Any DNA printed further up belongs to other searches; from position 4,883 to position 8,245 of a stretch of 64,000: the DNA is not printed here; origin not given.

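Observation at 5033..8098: Multihaem cytochrome c with nine CxxCH sites fused to a long TPR repeat tail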

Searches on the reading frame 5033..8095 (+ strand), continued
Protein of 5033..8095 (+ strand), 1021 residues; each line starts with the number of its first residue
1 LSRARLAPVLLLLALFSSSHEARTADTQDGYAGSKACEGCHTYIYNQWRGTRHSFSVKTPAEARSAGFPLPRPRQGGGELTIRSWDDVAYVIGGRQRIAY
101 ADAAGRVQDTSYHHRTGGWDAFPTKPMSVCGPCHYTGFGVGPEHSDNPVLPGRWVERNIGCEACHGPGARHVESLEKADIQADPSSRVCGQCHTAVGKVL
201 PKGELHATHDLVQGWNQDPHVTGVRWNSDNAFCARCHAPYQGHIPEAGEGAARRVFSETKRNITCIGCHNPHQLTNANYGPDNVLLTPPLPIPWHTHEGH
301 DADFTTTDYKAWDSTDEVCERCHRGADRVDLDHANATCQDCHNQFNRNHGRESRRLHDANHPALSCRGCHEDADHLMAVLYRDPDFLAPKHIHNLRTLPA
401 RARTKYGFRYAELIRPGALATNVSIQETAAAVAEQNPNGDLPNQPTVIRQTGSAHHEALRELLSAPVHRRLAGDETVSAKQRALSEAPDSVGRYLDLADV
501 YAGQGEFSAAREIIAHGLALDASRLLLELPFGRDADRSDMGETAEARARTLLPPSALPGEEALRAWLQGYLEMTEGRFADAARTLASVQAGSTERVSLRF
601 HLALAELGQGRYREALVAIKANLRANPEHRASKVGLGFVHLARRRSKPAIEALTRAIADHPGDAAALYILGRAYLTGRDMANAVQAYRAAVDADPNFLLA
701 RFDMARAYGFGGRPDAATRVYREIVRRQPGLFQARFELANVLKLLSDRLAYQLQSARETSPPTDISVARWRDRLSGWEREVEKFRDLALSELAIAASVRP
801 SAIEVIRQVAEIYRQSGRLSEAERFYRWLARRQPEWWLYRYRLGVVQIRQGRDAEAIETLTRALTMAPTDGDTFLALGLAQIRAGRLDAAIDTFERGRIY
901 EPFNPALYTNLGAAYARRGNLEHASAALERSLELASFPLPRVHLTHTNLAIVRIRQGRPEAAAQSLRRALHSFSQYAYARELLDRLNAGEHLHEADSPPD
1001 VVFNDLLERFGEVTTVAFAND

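Call 16: find_encoding_contigs(protein=P0001, flank=3000, max_places=2)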
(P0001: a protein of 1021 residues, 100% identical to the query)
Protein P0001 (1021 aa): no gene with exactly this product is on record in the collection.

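Call 17: find_encoding_contigs(protein=P0002, flank=6000, max_places=2)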
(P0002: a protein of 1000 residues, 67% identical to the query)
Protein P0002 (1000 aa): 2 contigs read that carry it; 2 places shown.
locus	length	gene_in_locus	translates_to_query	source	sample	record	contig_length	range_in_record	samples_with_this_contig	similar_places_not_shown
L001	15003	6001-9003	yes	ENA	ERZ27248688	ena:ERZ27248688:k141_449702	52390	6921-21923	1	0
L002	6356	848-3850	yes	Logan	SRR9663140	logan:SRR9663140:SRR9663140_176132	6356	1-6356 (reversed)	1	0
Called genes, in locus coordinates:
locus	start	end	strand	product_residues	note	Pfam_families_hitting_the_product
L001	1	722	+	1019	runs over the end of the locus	PF00989:PAS (faint), PF13188:PAS_8 (faint), PF13426:PAS_9 (faint), PF08447:PAS_3, PF12860:PAS_7, PF00512:HisKA, PF02518:HATPase_c, PF00072:Response_reg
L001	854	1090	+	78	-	-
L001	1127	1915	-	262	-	PF01738:DLH, PF00326:Peptidase_S9 (faint)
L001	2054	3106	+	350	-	PF08240:ADH_N, PF00107:ADH_zinc_N, PF13602:ADH_zinc_N_2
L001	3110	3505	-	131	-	-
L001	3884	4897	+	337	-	PF03448:MgtE_N (faint), PF14842:FliG_N, PF14841:FliG_M, PF01706:FliG_C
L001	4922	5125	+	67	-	-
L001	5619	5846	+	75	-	-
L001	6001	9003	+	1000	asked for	PF09699:Paired_CXXCH_1 (faint), PF13435:Cytochrome_C554 (faint), PF14522:Cytochrome_C7 (faint), PF14537:Cytochrom_c3_2 (faint), PF22113:Mtrc-MtrF_II-IV_dom (faint), PF14559:TPR_19 (weak), PF13432:TPR_16 (weak), PF13424:TPR_12, +13 more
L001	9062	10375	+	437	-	-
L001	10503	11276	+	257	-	-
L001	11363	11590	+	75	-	-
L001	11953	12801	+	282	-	PF02668:TauD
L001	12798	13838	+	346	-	-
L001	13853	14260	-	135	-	PF00072:Response_reg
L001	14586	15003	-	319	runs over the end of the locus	PF02668:TauD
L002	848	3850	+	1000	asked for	PF09699:Paired_CXXCH_1 (faint), PF13435:Cytochrome_C554 (faint), PF14522:Cytochrome_C7 (faint), PF14537:Cytochrom_c3_2 (faint), PF22113:Mtrc-MtrF_II-IV_dom (faint), PF14559:TPR_19 (weak), PF13432:TPR_16 (weak), PF13424:TPR_12, +13 more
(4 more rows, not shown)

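Call 18: find_encoding_contigs(protein=P0009, flank=6000, max_places=2)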
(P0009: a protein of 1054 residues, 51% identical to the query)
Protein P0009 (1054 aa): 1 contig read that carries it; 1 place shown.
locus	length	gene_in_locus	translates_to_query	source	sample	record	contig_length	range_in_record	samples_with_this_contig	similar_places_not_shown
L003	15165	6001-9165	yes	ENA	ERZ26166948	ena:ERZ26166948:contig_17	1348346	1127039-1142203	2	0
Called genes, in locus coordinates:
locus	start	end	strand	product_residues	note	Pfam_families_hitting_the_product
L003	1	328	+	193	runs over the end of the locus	-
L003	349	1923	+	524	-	PF02538:Hydantoinase_B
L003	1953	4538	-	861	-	PF13472:Lipase_GDSL_2 (faint), PF07719:TPR_2 (faint), PF12895:ANAPC3 (faint), PF14559:TPR_19 (weak), PF24575:TPR_Slam (weak), PF14559:TPR_19, PF23914:TPR_CcmH_CycH (weak), PF13414:TPR_11 (weak), +15 more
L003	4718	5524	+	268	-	-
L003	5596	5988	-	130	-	PF02276:CytoC_RC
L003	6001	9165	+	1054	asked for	PF25063:ARM_TT21_C (weak), PF13432:TPR_16 (weak), PF14559:TPR_19 (weak), PF23914:TPR_CcmH_CycH (weak), PF14559:TPR_19, PF13432:TPR_16, PF14559:TPR_19 (weak), PF13432:TPR_16, +27 more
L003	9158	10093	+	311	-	-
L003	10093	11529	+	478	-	PF05598:DUF772, PF01609:DDE_Tnp_1, PF13751:DDE_Tnp_1_6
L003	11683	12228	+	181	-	-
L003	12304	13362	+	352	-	PF00296:Bac_luciferase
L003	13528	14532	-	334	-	PF05721:PhyH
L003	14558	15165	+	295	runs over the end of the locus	PF23169:HalD (weak), PF05721:PhyH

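Call 19: find_encoding_contigs(protein=P0016, flank=6000, max_places=2)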
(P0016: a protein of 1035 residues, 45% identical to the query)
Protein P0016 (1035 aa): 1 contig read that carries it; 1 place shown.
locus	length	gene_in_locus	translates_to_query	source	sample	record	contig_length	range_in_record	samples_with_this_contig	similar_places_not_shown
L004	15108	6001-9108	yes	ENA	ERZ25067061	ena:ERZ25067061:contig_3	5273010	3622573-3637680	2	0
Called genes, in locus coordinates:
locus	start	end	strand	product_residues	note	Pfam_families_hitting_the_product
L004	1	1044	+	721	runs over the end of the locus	PF01011:PQQ, PF00034:Cytochrom_C (faint), PF13442:Cytochrome_CBB3, PF01011:PQQ, PF13360:PQQ_2 (weak)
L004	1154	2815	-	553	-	PF00881:Nitroreductase (weak)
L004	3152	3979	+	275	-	PF00135:COesterase, PF20434:BD-FAE, PF07859:Abhydrolase_3, PF00326:Peptidase_S9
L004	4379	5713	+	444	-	PF13489:Methyltransf_23, PF13847:Methyltransf_31, PF08241:Methyltransf_11, PF08242:Methyltransf_12, PF13649:Methyltransf_25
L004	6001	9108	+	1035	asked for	PF25062:ARM_TT21_N (weak), PF13371:TPR_9 (weak), PF13432:TPR_16 (weak), PF07719:TPR_2 (weak), PF13414:TPR_11, PF13424:TPR_12 (weak), PF14559:TPR_19, PF13432:TPR_16, +22 more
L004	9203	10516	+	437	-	-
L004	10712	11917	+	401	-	PF02133:Transp_cyt_pur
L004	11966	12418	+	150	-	PF00383:dCMP_cyt_deam_1, PF14437:MafB19-deam, PF14439:Bd3614-deam (weak)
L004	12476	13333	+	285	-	PF00753:Lactamase_B, PF12706:Lactamase_B_2 (weak)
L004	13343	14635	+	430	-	PF00202:Aminotran_3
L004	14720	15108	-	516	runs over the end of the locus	PF00132:Hexapep (faint), PF25084:LbH_EIF2B (faint), PF25087:GMPPB_C, PF24838:8xMP, PF05036:SPOR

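Call 21: find_related_loci(query=A1, collection=genome_contigs, flank=6000)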
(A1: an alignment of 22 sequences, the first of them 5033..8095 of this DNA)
Query A1 (1021 aa) in genome_contigs; peptide patterns used: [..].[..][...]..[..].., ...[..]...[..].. (x = any residue, [..] = any of these).
600 stretches matched a pattern (row limit reached: there are more); 381 encode a relative of the query (tblastn E <= 1e-3); the best 80 are kept; 79 distinct loci.
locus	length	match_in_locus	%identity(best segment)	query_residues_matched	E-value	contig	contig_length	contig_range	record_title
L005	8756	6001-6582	34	31-202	3e-23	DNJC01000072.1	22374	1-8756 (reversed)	MAG TPA_asm: Geobacter sp. isolate UBA9964 contig_4637, whole genome shotgun sequence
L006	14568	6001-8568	25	30-373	6e-22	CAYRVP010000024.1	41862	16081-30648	MAG TPA_asm: uncultured Caldilineaceae bacterium isolate SRP302447_co1_817 genome assembly, contig: NODE_2628_length_418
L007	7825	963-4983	30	31-273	6e-22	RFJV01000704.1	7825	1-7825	MAG: Chloroflexi bacterium isolate J111 k99_1070804, whole genome shotgun sequence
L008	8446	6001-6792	29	31-271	9e-22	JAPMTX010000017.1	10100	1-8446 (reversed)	MAG: Candidatus Methanoperedens sp. isolate LC 1 LC_0.1_scaffold_4478, whole genome shotgun sequence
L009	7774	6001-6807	28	26-271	2e-21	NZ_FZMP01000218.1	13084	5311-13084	Candidatus Methanoperedens nitroreducens isolate Mnv1, whole genome shotgun sequence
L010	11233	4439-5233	29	31-271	5e-21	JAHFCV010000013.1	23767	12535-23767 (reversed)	MAG: Candidatus Methanoperedens sp. isolate nzgw23 NODE_1928_length_23768_cov_4.549541, whole genome shotgun sequence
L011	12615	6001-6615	30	9-196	3e-19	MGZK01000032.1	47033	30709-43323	MAG: Geobacteraceae bacterium GWC2_55_20 gwc2_scaffold_1427, whole genome shotgun sequence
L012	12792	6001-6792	28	31-277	5e-19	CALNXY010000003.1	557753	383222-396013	MAG: uncultured Caldilineaceae bacterium isolate HOU_bin.0074 genome assembly, contig: contig_6040, whole genome shotgun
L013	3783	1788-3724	31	22-241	2e-18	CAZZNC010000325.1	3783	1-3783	MAG TPA_asm: uncultured Anaerolineaceae bacterium isolate binchicken_co67_75 genome assembly, contig: NODE_32091_length_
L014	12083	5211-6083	29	2-271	7e-18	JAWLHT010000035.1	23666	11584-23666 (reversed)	MAG: Candidatus Latescibacterota bacterium isolate 30dZY2.bin.79 NODE_2664_length_23666_cov_3.591632, whole genome shotg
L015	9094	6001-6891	26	1-271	1e-17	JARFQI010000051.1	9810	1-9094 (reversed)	MAG: Arenicellales bacterium isolate MAG_Ve_Sed_20 k141_3447398, whole genome shotgun sequence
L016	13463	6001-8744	27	25-325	3e-19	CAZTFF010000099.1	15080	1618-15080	MAG TPA_asm: uncultured Caldilineaceae bacterium isolate binchicken_co17_31 genome assembly, contig: NODE_9301_length_15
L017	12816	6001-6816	26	30-278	2e-16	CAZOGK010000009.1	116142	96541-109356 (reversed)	MAG TPA_asm: uncultured Ardenticatenaceae bacterium isolate binchicken_co350_199 genome assembly, contig: NODE_213_lengt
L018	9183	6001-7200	24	4-390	4e-16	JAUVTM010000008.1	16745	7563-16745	MAG: Syntrophobacterales bacterium isolate CSMAG_766 CSMAG_766_k141_1464025_length_16745_cov_18.0000, whole genome shotg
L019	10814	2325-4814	27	29-280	9e-16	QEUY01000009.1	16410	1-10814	MAG: Chloroflexi bacterium isolate CFX7 J3_scaffold_2866, whole genome shotgun sequence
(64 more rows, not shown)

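Call 22: list_cluster_members(proteins=[P0001, P0006, P0022, P0023, P0033, P0042, P0020])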
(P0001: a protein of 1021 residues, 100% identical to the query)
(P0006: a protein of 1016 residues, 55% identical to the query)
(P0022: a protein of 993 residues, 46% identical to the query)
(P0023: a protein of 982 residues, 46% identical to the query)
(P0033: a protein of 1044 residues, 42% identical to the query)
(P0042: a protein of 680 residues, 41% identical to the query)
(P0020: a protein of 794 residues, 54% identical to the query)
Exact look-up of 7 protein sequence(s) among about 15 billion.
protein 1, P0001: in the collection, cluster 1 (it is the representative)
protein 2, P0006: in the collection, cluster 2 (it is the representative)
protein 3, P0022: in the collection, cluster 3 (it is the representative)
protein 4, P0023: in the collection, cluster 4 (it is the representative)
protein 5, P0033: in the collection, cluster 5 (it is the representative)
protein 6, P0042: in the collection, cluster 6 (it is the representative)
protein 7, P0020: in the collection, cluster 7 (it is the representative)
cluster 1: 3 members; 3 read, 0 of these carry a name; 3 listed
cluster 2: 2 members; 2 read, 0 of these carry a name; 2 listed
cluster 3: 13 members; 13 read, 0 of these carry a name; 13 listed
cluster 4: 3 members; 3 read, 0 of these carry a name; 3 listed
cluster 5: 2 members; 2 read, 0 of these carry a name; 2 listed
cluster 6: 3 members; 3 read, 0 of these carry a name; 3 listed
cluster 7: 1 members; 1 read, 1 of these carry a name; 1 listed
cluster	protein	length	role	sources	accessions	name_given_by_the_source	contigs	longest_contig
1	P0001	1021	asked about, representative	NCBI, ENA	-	-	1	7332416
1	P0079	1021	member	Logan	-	-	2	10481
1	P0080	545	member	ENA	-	-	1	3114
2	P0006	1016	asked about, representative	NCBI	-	-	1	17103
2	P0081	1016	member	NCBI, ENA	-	-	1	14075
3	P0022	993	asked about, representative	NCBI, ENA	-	-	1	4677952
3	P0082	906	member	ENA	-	-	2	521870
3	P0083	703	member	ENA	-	-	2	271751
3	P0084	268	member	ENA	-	-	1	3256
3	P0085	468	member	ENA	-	-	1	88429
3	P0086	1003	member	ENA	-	-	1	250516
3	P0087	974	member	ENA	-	-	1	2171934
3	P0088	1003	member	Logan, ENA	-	-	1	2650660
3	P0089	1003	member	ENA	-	-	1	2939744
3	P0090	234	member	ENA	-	-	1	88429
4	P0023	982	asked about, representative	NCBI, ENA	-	-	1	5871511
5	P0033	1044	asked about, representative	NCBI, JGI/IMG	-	-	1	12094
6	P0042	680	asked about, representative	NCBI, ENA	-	-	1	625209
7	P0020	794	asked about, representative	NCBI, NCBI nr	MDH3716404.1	MAG: tetratricopeptide repeat protein, partial [Gammaproteobacteria bacterium] | tetratricopeptide repeat protein [Gammaproteobacteria bacterium]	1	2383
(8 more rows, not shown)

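Call 27: search_protein_families(library=pfam, proteins=[L001:10503-11273:+, L001:5619-5843:+, L003:5596-5988:-], max_evalue=1)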
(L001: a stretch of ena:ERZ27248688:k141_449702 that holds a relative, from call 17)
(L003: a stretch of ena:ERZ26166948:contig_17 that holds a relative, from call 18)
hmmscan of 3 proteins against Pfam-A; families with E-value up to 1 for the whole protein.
L001:10503-11273:+ (257 aa): 0 families

L001:5619-5843:+ (75 aa): 13 families
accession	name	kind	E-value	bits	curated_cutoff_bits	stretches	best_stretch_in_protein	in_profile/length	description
PF14522.11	Cytochrome_C7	-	2.1e-05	24.7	24.8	1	8-65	12-51/67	Cytochrome c7 and related cytochrome c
PF02276.23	CytoC_RC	-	0.00011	22.1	22.4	1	11-65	81-136/310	Photosynthetic reaction centre cytochrome C subunit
PF22113.1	Mtrc-MtrF_II-IV_dom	-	0.00012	22.1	30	1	7-64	79-129/176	Outer membrane cytochrome MtrC/MtrF-like, domains II/IV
PF09699.15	Paired_CXXCH_1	-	0.00051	20.1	20.6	1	52-63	26-37/41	Doubled CXXCH motif (Paired_CXXCH_1)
PF03264.19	Cytochrom_NNT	-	0.0014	18.8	24.1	1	5-64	121-166/174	NapC/NirT cytochrome c family, N-terminal region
PF13435.11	Cytochrome_C554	-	0.0034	18.7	20.8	1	11-64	1-57/84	Cytochrome c554 and c-prime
PF14537.11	Cytochrom_c3_2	-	0.026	15.4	25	1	10-63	27-79/79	Cytochrome c3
PF13442.11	Cytochrome_CBB3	-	0.028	15.2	27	0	10-38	12-38/68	Cytochrome C oxidase, cbb3-type, subunit III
PF02085.21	Cytochrom_CIII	-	0.039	14.7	22.9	1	10-65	31-85/101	Class III cytochrome C family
PF09856.14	ScfRs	-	0.054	13.8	24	1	7-39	120-152/157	Short-chain fatty acyl coenzyme A regulator, C-terminal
PF09698.15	GSu_C4xC__C2xCH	-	0.088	14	21.7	1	14-62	6-36/36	Geobacter CxxxxCH...CXXCH motif (GSu_C4xC__C2xCH)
PF14380.11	WAK_assoc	-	0.13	13.3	27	1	12-63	31-83/104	Wall-associated receptor kinase C-terminal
PF00034.26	Cytochrom_C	-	0.23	13.2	21.3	0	10-26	10-26/90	Cytochrome c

L003:5596-5988:- (130 aa): 16 families
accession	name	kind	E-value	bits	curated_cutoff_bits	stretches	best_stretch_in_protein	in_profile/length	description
PF02276.23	CytoC_RC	-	7.8e-14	52.2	22.4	1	26-121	44-140/310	Photosynthetic reaction centre cytochrome C subunit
PF14522.11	Cytochrome_C7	-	6.2e-05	23.2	24.8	1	57-119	8-53/67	Cytochrome c7 and related cytochrome c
PF03264.19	Cytochrom_NNT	-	0.00025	21.2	24.1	1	54-116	117-166/174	NapC/NirT cytochrome c family, N-terminal region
PF22113.1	Mtrc-MtrF_II-IV_dom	-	0.00031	20.8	30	1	60-117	79-130/176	Outer membrane cytochrome MtrC/MtrF-like, domains II/IV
PF13435.11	Cytochrome_C554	-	0.0033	18.8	20.8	1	64-116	1-57/84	Cytochrome c554 and c-prime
PF09086.16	DUF1924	-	0.0044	17.8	22.5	1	46-87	9-51/96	Domain of unknown function (DUF1924)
PF14537.11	Cytochrom_c3_2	-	0.0073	17.2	25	1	60-118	4-68/79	Cytochrome c3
PF09699.15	Paired_CXXCH_1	-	0.0084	16.2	20.6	0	108-118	30-40/41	Doubled CXXCH motif (Paired_CXXCH_1)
PF02085.21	Cytochrom_CIII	-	0.015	16.1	22.9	1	63-121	31-89/101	Class III cytochrome C family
PF09856.14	ScfRs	-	0.026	14.8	24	1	53-84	112-144/157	Short-chain fatty acyl coenzyme A regulator, C-terminal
PF14599.11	zinc_ribbon_6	-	0.035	14.5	27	1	95-116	17-38/59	Zinc-ribbon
PF21352.3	Zn_ribbon_Thio2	-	0.26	11.6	27.1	1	109-121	1-13/27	Thioredoxin 2, N-terminal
PF03150.19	CCP_MauG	-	0.3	12.1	25.6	0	55-72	14-31/149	Di-haem cytochrome c peroxidase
PF25422.1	DUF7892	-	0.36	10.6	27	1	52-76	66-89/159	Domain of unknown function (DUF7892)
PF13442.11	Cytochrome_CBB3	-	0.38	11.5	27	0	107-120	11-25/68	Cytochrome C oxidase, cbb3-type, subunit III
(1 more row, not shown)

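Call 28: find_encoding_contigs(protein=P0022, flank=6000, max_places=1)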
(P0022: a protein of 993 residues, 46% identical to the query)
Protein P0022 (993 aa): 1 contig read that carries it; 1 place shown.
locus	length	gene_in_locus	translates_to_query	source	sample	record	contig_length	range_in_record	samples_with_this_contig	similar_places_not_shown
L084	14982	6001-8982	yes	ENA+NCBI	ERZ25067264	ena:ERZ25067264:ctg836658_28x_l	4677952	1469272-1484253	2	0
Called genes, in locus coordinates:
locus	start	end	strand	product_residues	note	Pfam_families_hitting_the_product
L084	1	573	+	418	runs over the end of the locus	PF01011:PQQ (faint), PF13360:PQQ_2, PF13570:Beta-prop_ACSF4, PF25293:Beta-prop_EMC1_N (faint), PF13360:PQQ_2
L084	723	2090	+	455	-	PF05598:DUF772, PF01609:DDE_Tnp_1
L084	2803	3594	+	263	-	-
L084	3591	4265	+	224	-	PF07592:DDE_Tnp_ISAZ013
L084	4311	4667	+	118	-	PF00872:Transposase_mut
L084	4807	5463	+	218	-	PF00872:Transposase_mut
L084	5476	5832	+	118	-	PF07592:DDE_Tnp_ISAZ013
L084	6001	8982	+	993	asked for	PF14537:Cytochrom_c3_2 (faint), PF22113:Mtrc-MtrF_II-IV_dom (faint), PF25062:ARM_TT21_N (weak), PF14559:TPR_19 (weak), PF13432:TPR_16 (weak), PF13432:TPR_16 (weak), PF13424:TPR_12 (weak), PF13432:TPR_16 (weak), +16 more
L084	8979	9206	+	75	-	-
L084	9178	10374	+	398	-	PF25942:Ig_halo (faint)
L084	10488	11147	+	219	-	PF07589:PEP_exosort_dom (faint)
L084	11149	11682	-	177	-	PF07883:Cupin_2 (weak)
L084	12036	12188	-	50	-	-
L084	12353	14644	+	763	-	PF01315:Ald_Xan_dh_C, PF02738:MoCoBD_1, PF20256:MoCoBD_2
